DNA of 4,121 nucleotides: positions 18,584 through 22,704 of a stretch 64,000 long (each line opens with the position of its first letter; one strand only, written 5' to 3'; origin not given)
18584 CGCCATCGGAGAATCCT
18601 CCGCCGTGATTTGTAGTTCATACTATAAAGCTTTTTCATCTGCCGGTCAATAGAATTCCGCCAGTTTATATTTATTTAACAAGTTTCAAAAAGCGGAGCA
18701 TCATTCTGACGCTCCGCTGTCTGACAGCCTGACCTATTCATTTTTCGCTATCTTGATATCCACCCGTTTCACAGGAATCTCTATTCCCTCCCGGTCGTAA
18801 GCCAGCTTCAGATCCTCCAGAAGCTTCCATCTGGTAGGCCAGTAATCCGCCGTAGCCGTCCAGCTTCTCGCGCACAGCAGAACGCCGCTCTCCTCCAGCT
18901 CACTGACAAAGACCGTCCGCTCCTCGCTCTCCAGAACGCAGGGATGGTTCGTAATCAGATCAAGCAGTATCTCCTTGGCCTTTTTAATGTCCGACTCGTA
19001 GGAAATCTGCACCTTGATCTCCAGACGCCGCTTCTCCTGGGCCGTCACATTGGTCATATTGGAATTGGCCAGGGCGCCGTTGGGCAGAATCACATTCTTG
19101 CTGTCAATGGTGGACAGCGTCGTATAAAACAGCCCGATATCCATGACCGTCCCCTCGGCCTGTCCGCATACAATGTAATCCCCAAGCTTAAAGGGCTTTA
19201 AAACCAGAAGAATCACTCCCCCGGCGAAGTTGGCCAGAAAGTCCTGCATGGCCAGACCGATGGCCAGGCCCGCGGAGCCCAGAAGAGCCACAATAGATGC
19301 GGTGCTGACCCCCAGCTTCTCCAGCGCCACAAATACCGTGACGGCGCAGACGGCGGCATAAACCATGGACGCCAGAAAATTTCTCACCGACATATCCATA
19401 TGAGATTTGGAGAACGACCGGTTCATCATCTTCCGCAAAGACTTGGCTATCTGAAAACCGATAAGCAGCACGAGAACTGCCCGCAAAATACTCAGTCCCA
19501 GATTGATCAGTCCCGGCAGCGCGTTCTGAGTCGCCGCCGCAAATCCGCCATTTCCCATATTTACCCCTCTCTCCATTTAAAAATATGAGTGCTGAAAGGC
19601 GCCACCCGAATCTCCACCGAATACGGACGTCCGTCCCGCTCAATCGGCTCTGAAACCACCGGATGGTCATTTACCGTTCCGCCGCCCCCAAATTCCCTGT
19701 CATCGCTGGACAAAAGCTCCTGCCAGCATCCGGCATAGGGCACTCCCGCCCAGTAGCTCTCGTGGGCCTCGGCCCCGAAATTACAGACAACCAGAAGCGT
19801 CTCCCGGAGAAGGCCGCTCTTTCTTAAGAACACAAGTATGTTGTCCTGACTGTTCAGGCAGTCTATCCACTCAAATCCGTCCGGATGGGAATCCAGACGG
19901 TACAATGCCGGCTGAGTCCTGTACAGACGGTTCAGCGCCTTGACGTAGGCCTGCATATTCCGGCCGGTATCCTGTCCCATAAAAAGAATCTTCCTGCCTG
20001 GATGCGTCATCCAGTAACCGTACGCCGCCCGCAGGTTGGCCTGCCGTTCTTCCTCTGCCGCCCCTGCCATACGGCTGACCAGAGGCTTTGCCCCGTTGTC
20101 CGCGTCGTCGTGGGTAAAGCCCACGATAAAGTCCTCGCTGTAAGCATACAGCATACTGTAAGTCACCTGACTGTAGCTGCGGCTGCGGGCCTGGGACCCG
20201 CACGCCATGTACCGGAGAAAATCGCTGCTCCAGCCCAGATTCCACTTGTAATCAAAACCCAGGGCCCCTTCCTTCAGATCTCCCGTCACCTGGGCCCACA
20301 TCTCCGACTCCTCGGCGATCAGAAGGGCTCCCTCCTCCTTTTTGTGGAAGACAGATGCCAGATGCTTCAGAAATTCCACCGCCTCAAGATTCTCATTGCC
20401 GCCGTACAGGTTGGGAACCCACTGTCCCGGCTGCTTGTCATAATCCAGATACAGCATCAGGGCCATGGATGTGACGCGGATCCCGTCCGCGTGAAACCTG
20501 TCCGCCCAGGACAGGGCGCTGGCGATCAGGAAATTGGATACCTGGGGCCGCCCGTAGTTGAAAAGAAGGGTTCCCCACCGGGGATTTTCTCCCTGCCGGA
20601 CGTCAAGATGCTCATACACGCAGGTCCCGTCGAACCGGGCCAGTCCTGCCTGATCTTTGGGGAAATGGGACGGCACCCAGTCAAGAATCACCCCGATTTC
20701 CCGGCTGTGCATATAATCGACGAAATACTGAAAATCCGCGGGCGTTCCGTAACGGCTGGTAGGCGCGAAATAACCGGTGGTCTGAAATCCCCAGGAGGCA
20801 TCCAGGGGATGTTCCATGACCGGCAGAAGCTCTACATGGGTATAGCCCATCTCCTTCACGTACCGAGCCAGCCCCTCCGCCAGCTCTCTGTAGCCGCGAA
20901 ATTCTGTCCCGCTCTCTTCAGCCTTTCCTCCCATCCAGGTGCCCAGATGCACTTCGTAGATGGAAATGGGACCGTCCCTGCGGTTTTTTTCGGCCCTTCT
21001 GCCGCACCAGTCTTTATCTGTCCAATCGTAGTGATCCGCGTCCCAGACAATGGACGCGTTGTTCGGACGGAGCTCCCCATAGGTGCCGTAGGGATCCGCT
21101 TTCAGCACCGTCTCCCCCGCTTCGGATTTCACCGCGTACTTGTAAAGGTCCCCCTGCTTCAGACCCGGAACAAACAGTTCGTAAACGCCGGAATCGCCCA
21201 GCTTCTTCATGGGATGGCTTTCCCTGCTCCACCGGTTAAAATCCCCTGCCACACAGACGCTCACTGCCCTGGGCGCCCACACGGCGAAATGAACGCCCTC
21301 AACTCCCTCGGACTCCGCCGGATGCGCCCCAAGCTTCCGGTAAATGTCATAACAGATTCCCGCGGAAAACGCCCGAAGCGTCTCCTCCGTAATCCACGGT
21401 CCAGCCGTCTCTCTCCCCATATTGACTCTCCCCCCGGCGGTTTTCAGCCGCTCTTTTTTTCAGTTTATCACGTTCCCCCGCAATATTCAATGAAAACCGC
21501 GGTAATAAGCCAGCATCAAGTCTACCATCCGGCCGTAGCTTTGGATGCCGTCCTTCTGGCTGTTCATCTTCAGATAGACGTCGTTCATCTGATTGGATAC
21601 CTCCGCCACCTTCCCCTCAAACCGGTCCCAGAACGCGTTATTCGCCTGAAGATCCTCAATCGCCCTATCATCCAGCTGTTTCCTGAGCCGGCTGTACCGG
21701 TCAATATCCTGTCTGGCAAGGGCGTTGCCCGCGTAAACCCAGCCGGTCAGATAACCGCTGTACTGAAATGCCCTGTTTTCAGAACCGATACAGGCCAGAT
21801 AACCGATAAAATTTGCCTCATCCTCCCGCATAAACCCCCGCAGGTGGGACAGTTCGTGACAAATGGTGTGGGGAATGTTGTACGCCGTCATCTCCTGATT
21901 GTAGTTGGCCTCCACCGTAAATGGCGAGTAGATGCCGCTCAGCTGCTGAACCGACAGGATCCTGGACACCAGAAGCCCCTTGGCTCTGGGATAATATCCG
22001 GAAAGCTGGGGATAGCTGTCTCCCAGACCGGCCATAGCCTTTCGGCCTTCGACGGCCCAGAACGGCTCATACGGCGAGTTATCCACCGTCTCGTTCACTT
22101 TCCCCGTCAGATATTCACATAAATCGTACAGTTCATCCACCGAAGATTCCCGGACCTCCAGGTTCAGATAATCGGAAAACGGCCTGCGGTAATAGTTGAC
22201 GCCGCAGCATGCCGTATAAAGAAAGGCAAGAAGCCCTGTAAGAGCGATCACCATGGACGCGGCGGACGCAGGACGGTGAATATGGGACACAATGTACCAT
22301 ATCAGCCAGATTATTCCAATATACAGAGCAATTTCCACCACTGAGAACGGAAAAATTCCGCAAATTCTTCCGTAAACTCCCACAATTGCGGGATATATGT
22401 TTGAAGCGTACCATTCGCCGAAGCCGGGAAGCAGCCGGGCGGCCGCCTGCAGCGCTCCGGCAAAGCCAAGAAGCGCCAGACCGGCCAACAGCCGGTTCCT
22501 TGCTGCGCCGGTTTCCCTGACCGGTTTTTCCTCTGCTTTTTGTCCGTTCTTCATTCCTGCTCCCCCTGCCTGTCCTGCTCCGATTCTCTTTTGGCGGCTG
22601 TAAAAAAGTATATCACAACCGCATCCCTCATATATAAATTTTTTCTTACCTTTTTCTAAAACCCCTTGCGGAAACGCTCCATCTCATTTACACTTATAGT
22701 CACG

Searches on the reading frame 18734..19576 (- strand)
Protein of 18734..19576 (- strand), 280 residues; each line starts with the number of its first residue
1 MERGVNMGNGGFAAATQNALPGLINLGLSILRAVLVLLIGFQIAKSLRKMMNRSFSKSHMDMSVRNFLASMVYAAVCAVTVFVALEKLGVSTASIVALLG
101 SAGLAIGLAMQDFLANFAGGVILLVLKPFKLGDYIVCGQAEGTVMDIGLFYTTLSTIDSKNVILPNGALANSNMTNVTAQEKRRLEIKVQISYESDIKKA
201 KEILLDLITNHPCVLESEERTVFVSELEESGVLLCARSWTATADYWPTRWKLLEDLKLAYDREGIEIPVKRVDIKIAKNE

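Call 26: search_protein_families(library=pfam, proteins=[window:18734-19576:-], max_evalue=0.001)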
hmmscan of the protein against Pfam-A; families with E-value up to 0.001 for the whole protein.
window:18734-19576:- (280 aa): 4 families
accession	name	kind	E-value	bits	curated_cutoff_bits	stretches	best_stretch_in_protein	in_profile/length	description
PF00924.24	MS_channel_2nd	-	6.7e-20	71.4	20.2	1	113-178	2-67/68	Mechanosensitive ion channel, beta-domain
PF21082.3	MS_channel_3rd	-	9.6e-12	45.6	21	1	186-267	2-88/88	Mechanosensitive ion channel MscS, C-terminal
PF21088.3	MS_channel_1st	-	2e-07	31.3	23.1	1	75-111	6-42/42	Mechanosensitive ion channel, transmembrane helices 2/3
PF05552.17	MS_channel_1st_1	-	0.00041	20.6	22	1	17-61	4-48/50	Mechanosensitive ion channel, conserved TM helix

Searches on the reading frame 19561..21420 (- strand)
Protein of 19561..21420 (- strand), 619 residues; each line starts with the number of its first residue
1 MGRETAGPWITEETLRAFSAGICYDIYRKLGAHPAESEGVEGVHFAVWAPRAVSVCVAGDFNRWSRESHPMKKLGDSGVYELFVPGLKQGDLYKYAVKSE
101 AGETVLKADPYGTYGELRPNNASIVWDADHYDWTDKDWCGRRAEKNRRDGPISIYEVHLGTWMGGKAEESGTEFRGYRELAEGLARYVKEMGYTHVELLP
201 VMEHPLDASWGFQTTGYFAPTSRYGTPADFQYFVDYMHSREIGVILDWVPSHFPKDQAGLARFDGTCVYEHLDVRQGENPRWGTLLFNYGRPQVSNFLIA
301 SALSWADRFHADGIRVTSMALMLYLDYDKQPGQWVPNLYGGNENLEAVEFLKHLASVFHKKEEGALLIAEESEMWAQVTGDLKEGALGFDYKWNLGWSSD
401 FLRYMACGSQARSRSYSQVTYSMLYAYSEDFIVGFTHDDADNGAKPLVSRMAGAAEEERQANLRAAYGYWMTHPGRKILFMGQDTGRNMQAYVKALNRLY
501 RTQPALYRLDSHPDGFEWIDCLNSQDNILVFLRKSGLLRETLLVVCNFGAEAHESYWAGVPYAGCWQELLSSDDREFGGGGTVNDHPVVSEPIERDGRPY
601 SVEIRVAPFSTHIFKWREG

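Call 26: search_protein_families(library=pfam, proteins=[window:19561-21420:-], max_evalue=0.001)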
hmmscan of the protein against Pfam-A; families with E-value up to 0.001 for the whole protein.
window:19561-21420:- (619 aa): 4 families
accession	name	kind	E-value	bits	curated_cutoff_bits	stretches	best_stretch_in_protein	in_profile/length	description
PF02922.24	CBM_48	-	6.1e-24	84.6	22.4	1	29-112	1-83/83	Carbohydrate-binding module 48 (Isoamylase N-terminal domain)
PF02806.24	Alpha-amylase_C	-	2.5e-20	73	21.2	1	518-616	1-94/95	Alpha amylase, C-terminal all-beta domain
PF00128.31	Alpha-amylase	-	1.2e-09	38.3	22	1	186-255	26-94/446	Alpha amylase, catalytic domain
PF22019.2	GlgB_N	-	5.6e-08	33.2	27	1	12-111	2-94/94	alpha-1,4-glucan branching enzyme GlgB, N-terminal domain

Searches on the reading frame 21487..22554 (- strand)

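Call 26: search_protein_families(library=pfam, proteins=[window:21487-22554:-], max_evalue=0.001)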
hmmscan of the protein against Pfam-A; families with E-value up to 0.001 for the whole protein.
window:21487-22554:- (355 aa): 1 family
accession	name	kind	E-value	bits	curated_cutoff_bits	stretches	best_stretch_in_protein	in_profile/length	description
PF12725.13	DUF3810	-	2.3e-104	349.6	28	1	49-348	1-311/311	Protein of unknown function (DUF3810)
